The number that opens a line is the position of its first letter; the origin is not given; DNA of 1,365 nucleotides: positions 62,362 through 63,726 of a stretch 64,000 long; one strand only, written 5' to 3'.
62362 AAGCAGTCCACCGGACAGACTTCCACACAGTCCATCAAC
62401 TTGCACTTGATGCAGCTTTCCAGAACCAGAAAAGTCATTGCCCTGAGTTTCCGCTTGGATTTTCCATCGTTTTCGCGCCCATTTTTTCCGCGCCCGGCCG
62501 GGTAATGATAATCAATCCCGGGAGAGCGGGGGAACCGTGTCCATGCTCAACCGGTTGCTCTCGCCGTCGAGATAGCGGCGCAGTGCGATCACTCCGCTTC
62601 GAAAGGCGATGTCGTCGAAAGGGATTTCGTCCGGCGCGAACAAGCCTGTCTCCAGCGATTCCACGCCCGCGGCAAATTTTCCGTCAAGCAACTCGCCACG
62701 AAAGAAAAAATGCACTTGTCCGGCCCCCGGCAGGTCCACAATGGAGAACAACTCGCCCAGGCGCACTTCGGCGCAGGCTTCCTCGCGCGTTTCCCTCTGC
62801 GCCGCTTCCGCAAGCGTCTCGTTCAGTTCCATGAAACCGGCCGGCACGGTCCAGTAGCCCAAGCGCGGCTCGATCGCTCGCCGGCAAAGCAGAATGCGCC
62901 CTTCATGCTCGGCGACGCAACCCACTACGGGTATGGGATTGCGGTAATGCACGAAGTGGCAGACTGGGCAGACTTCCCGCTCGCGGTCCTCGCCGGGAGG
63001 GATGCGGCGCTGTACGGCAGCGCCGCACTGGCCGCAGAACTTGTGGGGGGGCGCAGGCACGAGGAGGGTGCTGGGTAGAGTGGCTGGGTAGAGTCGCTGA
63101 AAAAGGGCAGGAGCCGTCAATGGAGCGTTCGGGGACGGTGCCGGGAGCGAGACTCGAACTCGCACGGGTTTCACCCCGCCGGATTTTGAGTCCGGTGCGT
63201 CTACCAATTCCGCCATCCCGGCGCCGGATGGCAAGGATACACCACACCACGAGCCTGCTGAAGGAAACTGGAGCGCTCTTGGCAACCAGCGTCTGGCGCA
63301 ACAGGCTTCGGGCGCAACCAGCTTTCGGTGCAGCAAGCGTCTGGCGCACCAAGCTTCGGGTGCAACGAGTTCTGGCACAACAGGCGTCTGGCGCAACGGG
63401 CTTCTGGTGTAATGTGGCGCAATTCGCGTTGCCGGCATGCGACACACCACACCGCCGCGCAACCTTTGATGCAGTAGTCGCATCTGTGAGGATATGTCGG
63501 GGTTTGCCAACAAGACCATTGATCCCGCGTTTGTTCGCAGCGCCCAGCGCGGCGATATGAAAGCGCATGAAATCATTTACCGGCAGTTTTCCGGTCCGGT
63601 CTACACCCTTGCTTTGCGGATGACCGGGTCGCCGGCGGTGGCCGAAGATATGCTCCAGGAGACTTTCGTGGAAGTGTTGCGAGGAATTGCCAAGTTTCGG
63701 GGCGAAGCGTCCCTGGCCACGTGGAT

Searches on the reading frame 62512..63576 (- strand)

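Call 42: search_protein_families(library=pfam, proteins=[window:62512-63576:-], max_evalue=0.00001)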
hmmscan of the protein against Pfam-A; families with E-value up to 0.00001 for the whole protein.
window:62512-63576:- (354 aa): 2 families
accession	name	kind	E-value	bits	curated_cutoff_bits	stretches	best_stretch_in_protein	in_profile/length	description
PF14803.11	Zn_ribbon_Nudix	-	1.3e-13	51.1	25.6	1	179-211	1-33/34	Nudix N-terminal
PF00293.34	NUDIX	-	1.9e-13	51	21.1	1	217-319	5-120/134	NUDIX domain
